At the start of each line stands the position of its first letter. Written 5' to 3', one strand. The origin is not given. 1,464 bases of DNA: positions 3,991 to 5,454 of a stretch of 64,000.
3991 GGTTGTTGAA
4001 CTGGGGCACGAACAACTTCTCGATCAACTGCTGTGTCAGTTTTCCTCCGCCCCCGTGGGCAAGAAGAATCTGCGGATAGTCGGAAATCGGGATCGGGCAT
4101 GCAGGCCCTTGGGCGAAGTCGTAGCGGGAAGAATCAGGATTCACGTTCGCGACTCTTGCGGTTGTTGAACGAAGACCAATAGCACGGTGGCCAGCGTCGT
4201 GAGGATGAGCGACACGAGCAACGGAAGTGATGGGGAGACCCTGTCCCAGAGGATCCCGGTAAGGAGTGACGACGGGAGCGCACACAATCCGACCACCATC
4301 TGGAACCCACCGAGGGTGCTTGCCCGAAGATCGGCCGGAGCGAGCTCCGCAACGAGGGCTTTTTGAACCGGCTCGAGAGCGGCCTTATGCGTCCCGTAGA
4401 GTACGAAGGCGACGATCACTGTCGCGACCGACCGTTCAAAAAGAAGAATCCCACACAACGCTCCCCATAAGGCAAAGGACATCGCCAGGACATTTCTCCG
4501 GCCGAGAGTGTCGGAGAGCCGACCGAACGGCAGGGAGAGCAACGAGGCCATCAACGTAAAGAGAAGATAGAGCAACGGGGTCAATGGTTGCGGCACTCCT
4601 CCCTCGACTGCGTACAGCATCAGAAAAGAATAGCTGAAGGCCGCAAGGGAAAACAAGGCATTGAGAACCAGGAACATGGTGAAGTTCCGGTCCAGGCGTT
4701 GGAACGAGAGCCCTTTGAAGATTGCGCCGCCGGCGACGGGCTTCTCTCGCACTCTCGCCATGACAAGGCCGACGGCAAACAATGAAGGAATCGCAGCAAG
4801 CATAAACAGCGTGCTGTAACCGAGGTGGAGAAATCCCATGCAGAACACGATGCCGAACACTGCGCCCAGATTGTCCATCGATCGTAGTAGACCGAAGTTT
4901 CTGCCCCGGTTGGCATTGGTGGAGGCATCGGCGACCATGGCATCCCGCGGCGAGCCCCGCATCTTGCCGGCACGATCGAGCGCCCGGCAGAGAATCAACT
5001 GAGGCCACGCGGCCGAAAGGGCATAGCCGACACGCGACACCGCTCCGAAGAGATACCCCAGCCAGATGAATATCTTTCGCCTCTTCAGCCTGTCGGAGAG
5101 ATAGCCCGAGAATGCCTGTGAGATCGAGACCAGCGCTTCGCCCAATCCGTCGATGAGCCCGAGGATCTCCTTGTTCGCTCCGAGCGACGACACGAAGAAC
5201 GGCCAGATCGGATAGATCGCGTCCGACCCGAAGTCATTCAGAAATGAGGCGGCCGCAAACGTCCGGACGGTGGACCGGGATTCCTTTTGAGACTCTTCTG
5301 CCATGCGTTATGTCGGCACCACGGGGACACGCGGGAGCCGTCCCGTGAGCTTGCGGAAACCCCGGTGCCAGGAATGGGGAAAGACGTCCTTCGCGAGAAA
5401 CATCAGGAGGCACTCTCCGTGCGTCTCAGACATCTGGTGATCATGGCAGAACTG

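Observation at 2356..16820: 14-kb single-strand [NiFe] hydrogenase supercluster (hypAB, hoxEFUYH-W, hypFCD, hypE) with non-canonical inserted genes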

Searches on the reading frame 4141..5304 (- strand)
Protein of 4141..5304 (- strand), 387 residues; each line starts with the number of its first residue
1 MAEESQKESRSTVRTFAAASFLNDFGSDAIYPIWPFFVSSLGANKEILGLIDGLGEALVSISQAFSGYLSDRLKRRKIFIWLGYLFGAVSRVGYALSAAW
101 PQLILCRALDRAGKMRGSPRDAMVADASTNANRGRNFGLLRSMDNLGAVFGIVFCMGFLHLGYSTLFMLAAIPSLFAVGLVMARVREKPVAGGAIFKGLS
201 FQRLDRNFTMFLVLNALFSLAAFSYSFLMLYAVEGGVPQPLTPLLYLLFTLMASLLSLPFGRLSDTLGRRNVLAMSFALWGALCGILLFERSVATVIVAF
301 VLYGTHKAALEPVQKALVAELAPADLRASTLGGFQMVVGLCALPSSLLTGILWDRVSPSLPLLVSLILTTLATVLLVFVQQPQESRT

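Call 5: search_protein_families(library=pfam, proteins=[window:4141-5304:-], max_evalue=0.01)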
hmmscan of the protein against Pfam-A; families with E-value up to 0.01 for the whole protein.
window:4141-5304:- (387 aa): 2 families
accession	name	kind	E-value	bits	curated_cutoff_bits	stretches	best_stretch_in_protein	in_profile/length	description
PF07690.21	MFS_1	-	1.1e-40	140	33.4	2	17-230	2-227/347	Major Facilitator Superfamily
PF12832.13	MFS_1_like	-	1.2e-08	34.9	25.2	1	29-358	17-367/373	MFS_1 like family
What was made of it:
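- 4141..5304 (-): MFS transporter (387 aa), overlapping hypE through GTGA. MFS_1, 1.1e-40 (call 5).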

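Call 7: search_protein_families(library=ncbifam, proteins=[window:4141-5304:-], max_evalue=0.01)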
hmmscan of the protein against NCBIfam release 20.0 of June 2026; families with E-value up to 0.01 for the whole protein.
window:4141-5304:- (387 aa): 26 families (the best 25 are shown)
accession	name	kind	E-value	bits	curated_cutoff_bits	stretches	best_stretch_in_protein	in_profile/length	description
TIGR00880.1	2_A_01_02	superfamily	5.5e-16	59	131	2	247-380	5-138/141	multidrug resistance protein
NF012174.0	tet_MFS_A_B_C_D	equivalog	1.1e-13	50.8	475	2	245-382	45-180/382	Tet(A)/Tet(B)/Tet(C) family tetracycline efflux MFS transporter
NF045684.1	tet_MFS_65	exception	4.1e-12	46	800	2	244-375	39-168/383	tetracycline efflux MFS transporter Tet(65)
TIGR00881.1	2A0104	subfamily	6.8e-11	41.8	407.75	1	37-191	21-177/379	phosphoglycerate transporter protein PgtP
TIGR00898.1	2A0119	subfamily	4.4e-10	39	550.75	1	257-329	143-215/506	cation transport protein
TIGR00895.1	2A0115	subfamily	2.2e-09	36.7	418.55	2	64-187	70-194/398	aromatic acid/H+ symport family MFS transporter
NF012190.1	tet_MFS_B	exception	2.5e-08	33.3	850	2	20-187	12-181/400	tetracycline efflux MFS transporter Tet(B)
TIGR00883.1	2A0106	subfamily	7.5e-08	31.8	443.45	1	222-332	240-357/400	metabolite/H+ symporter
NF008661.1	PRK11663.1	subfamily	3.6e-07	29.6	564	1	33-193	52-213/439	MFS transporter family glucose-6-phosphate receptor UhpC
NF008586.0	PRK11551.1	equivalog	7.1e-07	28.5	410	1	44-375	48-391/406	3-(3-hydroxy-phenyl)propionate transporter MhpT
TIGR00893.1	2A0114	subfamily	4.2e-06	26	395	1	250-383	39-172/399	D-galactonate transporter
NF033134.0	cmlA_floR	equivalog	1.2e-05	25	450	1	21-192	20-193/388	CmlA/FloR family chloramphenicol efflux MFS transporter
NF012195.0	tet_MFS_H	exception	1.7e-05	24.1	840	1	245-381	46-181/392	tetracycline efflux MFS transporter Tet(H)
NF008650.1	PRK11646.1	equivalog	2.6e-05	23.4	469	1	36-355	36-359/400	multidrug efflux MFS transporter MdtH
NF040986.1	MamH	equivalog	3.2e-05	23.2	300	1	250-374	270-397/419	magnetosome biogenesis transporter MamH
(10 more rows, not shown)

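Call 9: find_homologous_proteins(query=window:4141-5304:-, max_evalue=1e-10)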
Query window:4141-5304:- (387 aa): 2757 proteins with E <= 1e-10 among 8000 candidates; the best 120 are listed.
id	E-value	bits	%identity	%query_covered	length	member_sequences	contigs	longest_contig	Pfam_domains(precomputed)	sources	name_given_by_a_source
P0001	2.5e-244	828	100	100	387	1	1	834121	PF12832.14,PF07690.22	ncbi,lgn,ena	-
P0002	1.2e-224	763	89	100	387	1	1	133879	PF12832.14,PF07690.22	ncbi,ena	-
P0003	3.4e-210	716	83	100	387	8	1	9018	PF12832.14,PF07690.22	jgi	-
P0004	1.8e-188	644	76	98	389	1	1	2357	PF00083.31,PF12832.14,PF07690.22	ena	-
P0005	4.1e-186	637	75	98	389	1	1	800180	PF00083.31,PF12832.14,PF07690.22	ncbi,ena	-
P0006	2.9e-185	634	75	98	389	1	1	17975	PF00083.31,PF12832.14,PF07690.22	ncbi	ncbi:MAG: MFS transporter [Bacteroidota bacterium]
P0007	3.0e-171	588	70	99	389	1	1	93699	PF12832.14,PF07690.22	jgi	jgi:MFS family permease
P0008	3.7e-160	551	67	99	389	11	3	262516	PF07690.22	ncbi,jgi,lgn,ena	jgi:MFS family permease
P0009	9.7e-159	547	66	98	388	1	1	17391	PF00083.31,PF12832.14,PF07690.22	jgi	jgi:MFS family permease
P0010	8.2e-157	540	63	99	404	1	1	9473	PF07690.22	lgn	-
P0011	3.1e-149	515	64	97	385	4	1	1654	PF07690.22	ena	-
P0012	1.1e-147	510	61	98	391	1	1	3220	PF07690.22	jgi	-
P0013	1.3e-147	510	60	99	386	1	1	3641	PF00083.31,PF07690.22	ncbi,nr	ncbi:MAG: MFS transporter [Ignavibacteriae bacterium]|nr:MFS transporter [Ignavibacteriota bacterium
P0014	2.9e-147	509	61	98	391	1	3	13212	PF07690.22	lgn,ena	-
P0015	2.9e-147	509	61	98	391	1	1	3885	PF07690.22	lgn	-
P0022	1.3e-146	507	61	98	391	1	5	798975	PF07690.22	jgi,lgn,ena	jgi:MFS family permease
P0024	1.9e-146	506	60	99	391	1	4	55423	PF00083.31,PF12832.14,PF07690.22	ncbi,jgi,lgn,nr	ncbi:MAG: MFS transporter [Ignavibacteria bacterium]|nr:MFS transporter [Ignavibacteria bacterium]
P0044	2.5e-144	499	58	98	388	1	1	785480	PF00083.31,PF07690.22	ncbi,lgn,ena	-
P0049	8.6e-144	497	59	98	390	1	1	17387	PF00083.31,PF12832.14,PF07690.22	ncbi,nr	ncbi:MAG: MFS transporter [Candidatus Thermoplasmatota archaeon]|nr:MFS transporter [Candidatus Ther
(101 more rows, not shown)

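Call 10: find_encoding_contigs(protein=P0001, flank=10000, max_places=3)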
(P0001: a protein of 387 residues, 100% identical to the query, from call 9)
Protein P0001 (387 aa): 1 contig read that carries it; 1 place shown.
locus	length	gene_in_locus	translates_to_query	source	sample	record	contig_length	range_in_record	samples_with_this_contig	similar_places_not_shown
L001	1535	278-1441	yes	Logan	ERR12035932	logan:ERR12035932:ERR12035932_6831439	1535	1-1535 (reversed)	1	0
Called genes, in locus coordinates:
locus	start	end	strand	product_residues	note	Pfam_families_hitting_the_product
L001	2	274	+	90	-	?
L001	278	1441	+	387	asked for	PF07690:MFS_1, PF12832:MFS_1_like (weak), PF07690:MFS_1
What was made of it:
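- Tried and rejected: Recovering the source contig to check the hypF frameshift: only a 1.5-kb Logan contig was returned (call 10).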

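Call 11: find_encoding_contigs(protein=P0005, flank=10000, max_places=3)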
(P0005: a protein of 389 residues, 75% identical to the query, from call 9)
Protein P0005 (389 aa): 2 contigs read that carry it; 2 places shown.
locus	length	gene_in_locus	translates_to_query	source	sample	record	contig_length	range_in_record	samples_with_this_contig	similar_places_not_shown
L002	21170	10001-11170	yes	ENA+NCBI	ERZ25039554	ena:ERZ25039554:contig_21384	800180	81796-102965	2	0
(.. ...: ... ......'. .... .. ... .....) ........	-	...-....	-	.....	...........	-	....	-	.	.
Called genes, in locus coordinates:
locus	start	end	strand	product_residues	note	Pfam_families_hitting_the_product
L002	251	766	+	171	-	PF01257:2Fe-2S_thioredx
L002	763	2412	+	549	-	PF01257:2Fe-2S_thioredx (faint), PF01512:Complex1_51K, PF10589:NADH_4Fe-4S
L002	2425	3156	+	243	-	PF13510:Fer2_4, PF10588:NADH-G_4Fe-4S_3, PF13183:Fer4_8 (weak), PF13237:Fer4_10 (weak), PF22117:Fer4_Nqo3, PF12838:Fer4_7 (weak), PF13187:Fer4_9 (weak), PF00037:Fer4 (weak), +4 more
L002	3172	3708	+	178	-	PF01058:Oxidored_q6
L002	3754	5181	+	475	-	PF27537:HoxH, PF00374:NiFeSe_Hases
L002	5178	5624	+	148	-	-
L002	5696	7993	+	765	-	PF00708:Acylphosphatase, PF07503:zf-HYPF, PF01300:Sua5_yciO_yrdC, PF17788:HypF_C, PF22521:HypF_C_2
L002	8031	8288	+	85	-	PF01455:HupF_HypC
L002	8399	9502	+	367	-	PF01924:HypD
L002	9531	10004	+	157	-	PF02629:CoA_binding, PF13380:CoA_binding_2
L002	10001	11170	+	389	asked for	PF07690:MFS_1, PF12832:MFS_1_like (weak), PF00083:Sugar_tr (weak), PF07690:MFS_1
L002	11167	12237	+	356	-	PF00586:AIRS, PF02769:AIRS_C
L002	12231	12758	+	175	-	PF18924:DUF5674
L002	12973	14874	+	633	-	PF00578:AhpC-TSA, PF08534:Redoxin, PF00085:Thioredoxin, PF13098:Thioredoxin_2 (weak), PF13905:Thioredoxin_8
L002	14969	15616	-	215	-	PF04116:FA_hydroxylase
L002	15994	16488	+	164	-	PF00583:Acetyltransf_1, PF13673:Acetyltransf_10 (weak), PF13508:Acetyltransf_7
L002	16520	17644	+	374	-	PF04055:Radical_SAM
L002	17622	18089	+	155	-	PF11716:MDMPI_N (faint), PF12867:DinB_2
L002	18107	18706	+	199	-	PF00156:Pribosyltran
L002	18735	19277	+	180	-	PF00293:NUDIX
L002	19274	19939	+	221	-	PF00702:Hydrolase, PF12710:HAD (weak), PF13419:HAD_2, PF13242:Hydrolase_like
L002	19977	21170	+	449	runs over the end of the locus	PF02885:Glycos_trans_3N, PF00591:Glycos_transf_3, PF07831:PYNP_C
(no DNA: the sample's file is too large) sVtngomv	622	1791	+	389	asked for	PF07690:MFS_1, PF12832:MFS_1_like (weak), PF00083:Sugar_tr (weak), PF07690:MFS_1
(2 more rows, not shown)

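Call 12: find_encoding_contigs(protein=P0022, flank=10000, max_places=3)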
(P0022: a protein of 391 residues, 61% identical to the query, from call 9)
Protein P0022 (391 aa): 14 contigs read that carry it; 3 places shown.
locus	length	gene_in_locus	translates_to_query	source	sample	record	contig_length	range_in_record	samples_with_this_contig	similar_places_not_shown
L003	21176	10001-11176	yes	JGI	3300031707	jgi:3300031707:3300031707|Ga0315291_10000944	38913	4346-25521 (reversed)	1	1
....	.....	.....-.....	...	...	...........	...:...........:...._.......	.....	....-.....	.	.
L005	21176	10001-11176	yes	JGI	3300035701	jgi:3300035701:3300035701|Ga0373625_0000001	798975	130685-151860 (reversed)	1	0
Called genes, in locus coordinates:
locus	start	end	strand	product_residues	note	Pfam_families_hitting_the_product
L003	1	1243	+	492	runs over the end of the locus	PF00370:FGGY_N, PF02782:FGGY_C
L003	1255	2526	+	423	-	PF06134:RhaA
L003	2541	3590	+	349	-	PF01208:URO-D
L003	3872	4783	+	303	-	PF12760:Zn_ribbon_IS1595, PF12762:DDE_Tnp_IS1595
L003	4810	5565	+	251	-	-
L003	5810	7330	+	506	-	PF00111:Fer2, PF17651:Raco_middle, PF14574:RACo_C_ter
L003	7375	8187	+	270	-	PF02405:MlaE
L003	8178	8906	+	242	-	PF00005:ABC_tran, PF13304:AAA_21 (faint)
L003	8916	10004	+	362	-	PF02470:MlaD, PF28544:Helical_needle (weak), PF12072:RNase_Y_N (weak)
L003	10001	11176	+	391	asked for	PF07690:MFS_1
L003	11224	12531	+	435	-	PF25371:DUF7884 (weak), PF02353:CMAS, PF13489:Methyltransf_23 (weak), PF13847:Methyltransf_31 (faint), PF08241:Methyltransf_11, PF08242:Methyltransf_12, PF13649:Methyltransf_25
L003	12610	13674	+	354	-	PF00586:AIRS, PF02769:AIRS_C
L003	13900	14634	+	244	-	PF01597:GCV_H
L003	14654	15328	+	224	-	PF01597:GCV_H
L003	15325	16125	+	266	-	PF13484:Fer4_16 (faint), PF13247:Fer4_11, PF12838:Fer4_7 (weak), PF00037:Fer4 (weak), PF12797:Fer4_2 (weak), PF12837:Fer4_6 (weak), PF13237:Fer4_10 (weak), PF13187:Fer4_9, +1 more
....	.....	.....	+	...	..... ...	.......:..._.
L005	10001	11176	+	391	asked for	PF07690:MFS_1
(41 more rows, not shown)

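Call 13: find_encoding_contigs(protein=P0049, flank=10000, max_places=2)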
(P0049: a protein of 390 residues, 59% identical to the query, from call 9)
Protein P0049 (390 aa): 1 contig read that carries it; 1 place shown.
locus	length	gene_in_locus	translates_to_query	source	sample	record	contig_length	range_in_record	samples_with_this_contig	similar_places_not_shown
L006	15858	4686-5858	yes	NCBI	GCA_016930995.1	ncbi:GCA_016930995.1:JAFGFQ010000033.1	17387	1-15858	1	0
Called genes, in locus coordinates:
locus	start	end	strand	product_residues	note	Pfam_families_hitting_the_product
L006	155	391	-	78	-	-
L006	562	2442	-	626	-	PF04015:DUF362 (faint), PF17957:Big_7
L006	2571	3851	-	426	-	PF12679:ABC2_membrane_2, PF12698:ABC2_membrane_3, PF01061:ABC2_membrane, PF12730:ABC2_membrane_4 (weak)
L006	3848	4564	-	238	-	PF00005:ABC_tran, PF13304:AAA_21 (weak)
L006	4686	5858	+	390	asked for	PF07690:MFS_1, PF12832:MFS_1_like, PF00083:Sugar_tr (faint), PF07690:MFS_1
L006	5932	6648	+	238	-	PF13646:HEAT_2 (faint), PF03130:HEAT_PBS (faint)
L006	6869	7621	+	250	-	PF01255:Prenyltransf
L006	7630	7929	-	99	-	-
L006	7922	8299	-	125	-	PF01920:Prefoldin_2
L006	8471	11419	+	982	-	PF01364:Peptidase_C25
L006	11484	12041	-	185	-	PF04011:LemA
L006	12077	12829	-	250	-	PF12483:GIDE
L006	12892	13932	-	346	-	PF00579:tRNA-synt_1b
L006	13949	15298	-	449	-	PF00206:Lyase_1, PF08328:ASL_C (faint), PF10397:ADSL_C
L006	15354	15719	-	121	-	-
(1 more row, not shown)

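Call 14: find_encoding_contigs(protein=P0044, flank=10000, max_places=2)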
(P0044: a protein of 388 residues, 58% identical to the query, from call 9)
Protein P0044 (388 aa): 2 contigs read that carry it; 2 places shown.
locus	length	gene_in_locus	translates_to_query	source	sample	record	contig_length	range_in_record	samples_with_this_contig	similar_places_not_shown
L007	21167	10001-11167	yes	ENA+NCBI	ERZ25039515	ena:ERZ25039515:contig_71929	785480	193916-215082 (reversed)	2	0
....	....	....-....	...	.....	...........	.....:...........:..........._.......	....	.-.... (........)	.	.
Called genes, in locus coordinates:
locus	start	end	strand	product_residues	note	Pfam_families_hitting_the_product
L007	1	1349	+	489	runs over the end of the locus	PF02878:PGM_PMM_I, PF02879:PGM_PMM_II, PF02880:PGM_PMM_III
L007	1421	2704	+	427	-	PF00009:GTP_EFTU, PF01926:MMR_HSR1 (faint), PF03144:GTP_EFTU_D2, PF03143:GTP_EFTU_D3, PF22594:GTP-eEF1A_C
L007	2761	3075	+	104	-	PF00338:Ribosomal_S10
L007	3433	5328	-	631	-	PF17957:Big_7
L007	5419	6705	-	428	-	PF12679:ABC2_membrane_2, PF12698:ABC2_membrane_3, PF12730:ABC2_membrane_4, PF01061:ABC2_membrane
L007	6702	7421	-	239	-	PF13476:AAA_23 (faint), PF00005:ABC_tran, PF13304:AAA_21 (weak)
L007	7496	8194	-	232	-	-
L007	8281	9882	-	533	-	PF13570:Beta-prop_ACSF4, PF25292:Beta-prop_CGLA (faint), PF13360:PQQ_2, PF13570:Beta-prop_ACSF4, PF00801:PKD (faint)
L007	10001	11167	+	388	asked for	PF07690:MFS_1, PF00083:Sugar_tr (faint), PF07690:MFS_1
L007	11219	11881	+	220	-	PF13646:HEAT_2 (faint), PF03130:HEAT_PBS (faint)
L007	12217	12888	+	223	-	PF01255:Prenyltransf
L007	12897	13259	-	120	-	-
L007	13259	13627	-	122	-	PF01920:Prefoldin_2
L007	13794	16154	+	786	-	PF01364:Peptidase_C25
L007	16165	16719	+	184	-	-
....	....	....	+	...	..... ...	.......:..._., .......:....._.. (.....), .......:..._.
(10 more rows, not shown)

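Call 17: find_related_loci(query=A1, collection=genome_contigs, flank=10000)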
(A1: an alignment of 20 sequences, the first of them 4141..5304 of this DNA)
Query A1 (387 aa) in genome_contigs; peptide patterns used: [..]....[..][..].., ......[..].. (x = any residue, [..] = any of these).
599 stretches matched a pattern (row limit reached: there are more); 586 encode a relative of the query (tblastn E <= 1e-3); the best 80 are kept; 80 distinct loci.
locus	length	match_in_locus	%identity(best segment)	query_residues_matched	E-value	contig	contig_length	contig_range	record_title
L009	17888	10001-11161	83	1-387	0e+0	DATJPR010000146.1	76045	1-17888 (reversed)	MAG TPA_asm: Bacteroidota bacterium isolate SMAG_U14918 k141_4360525, whole genome shotgun sequence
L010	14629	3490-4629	59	6-384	2e-153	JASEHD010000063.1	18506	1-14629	MAG: Bacteroidota bacterium isolate Yes70-14 NODE_63_length_18506_cov_5.320904, whole genome shotgun sequence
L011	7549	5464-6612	60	1-381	9e-149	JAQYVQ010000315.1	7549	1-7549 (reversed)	MAG: Syntrophobacteria bacterium isolate SG_15_bin2 SG_15_bin.2.orig_15_k141_3865914, whole genome shotgun sequence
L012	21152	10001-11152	58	6-383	2e-148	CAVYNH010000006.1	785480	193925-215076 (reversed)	MAG: Euryarchaeota archaeon isolate MFD04408.bin.1.91 genome assembly, contig: contig_71929, whole genome shotgun sequen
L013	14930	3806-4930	58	8-381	4e-147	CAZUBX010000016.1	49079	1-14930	MAG TPA_asm: uncultured Syntrophaceae bacterium isolate SRP302447_co2_74 genome assembly, contig: NODE_2059_length_49079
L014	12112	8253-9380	60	5-379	6e-147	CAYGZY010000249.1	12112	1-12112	MAG TPA_asm: uncultured Chlorobiaceae bacterium isolate ERP119294_co2_531 genome assembly, contig: k141_2823230, whole g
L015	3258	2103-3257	58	1-384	2e-152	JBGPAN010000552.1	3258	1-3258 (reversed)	MAG: Bacteroidota bacterium isolate OBJ_0618_130150_128 k141_2271042_length_3258_cov_8.0000, whole genome shotgun sequen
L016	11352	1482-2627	57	5-385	2e-145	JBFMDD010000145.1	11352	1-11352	MAG: bacterium isolate MAG210 MAG210_145, whole genome shotgun sequence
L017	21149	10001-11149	59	5-383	7e-145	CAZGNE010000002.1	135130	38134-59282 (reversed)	MAG TPA_asm: uncultured Candidatus Bathyarchaeia archaeon isolate binchicken_co360_86 genome assembly, contig: NODE_2_le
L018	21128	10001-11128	59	8-381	1e-144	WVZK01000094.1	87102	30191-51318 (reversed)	MAG: Candidatus Aminicenantes bacterium isolate CS4-C017 C_merged_R1_(paired)_contig_5896, whole genome shotgun sequence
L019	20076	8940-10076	59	5-381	2e-144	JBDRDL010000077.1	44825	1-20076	MAG: Methanobacteriota archaeon isolate MEGAHIT-group-1.246 k141_13040792, whole genome shotgun sequence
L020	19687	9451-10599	56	2-383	8e-144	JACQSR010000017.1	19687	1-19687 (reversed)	MAG: Candidatus Woesearchaeota archaeon isolate NC_groundwater_1390_Ag_S-0.2um_45_88 S_p2_S4_coassembly_k141_1260568, wh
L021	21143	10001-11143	56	3-381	8e-144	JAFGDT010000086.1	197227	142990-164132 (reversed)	MAG: bacterium isolate Zod_Metabat.1186 k87_7705748, whole genome shotgun sequence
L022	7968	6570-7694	57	8-381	1e-143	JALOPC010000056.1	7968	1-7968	MAG: Syntrophales bacterium isolate Prado119 scaffold_9969, whole genome shotgun sequence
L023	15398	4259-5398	58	6-384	8e-144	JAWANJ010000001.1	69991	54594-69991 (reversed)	MAG: Candidatus Iainarchaeum archaeon isolate SRBZ-2_201901_bins_199 SRBZ-2_201901_bins_199_scaffold_1, whole genome sho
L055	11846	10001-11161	54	1-384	1e-135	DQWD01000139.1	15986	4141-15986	MAG TPA_asm: Candidatus Aminicenantes bacterium isolate HyVt-101 Ga0136651_10000948, whole genome shotgun sequence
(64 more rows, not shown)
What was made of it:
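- The related contigs come from long-read MAG assemblies, where single-base indels are common (inference from record names in calls 11, 14, 17).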

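Call 19: search_solved_structures(query=window:4141-5304:-, max_evalue=0.001)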
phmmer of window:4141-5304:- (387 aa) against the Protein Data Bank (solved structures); distinct sequences matched with E-value up to 0.001: 8.
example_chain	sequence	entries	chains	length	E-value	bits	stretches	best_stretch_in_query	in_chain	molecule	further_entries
8ttg_A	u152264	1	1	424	8.6e-06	28.5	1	21-232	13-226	Quinolone resistance protein NorA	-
8tte_A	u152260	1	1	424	1.1e-05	28.2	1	21-231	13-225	Quinolone resistance protein NorA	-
9pv0_Z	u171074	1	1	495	1.3e-05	27.9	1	21-231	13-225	Quinolone resistance protein NorA, Soluble cytochrome b562 chimera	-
8tth_A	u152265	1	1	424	1.5e-05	27.7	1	21-231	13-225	Quinolone resistance protein NorA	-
7lo7_Z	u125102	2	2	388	1.5e-05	27.7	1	21-231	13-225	Quinolone resistance protein NorA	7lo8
28vj_B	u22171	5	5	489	1.5e-05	27.7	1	21-231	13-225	Quinolone resistance protein NorA,Soluble cytochrome b562 | NorA-BRIL(3A) fusion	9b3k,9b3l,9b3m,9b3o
8ttf_A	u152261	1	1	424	1.6e-05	27.6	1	21-232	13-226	Quinolone resistance protein NorA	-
32pz_B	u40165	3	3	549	9.5e-05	25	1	17-175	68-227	Quinidine resistance protein 2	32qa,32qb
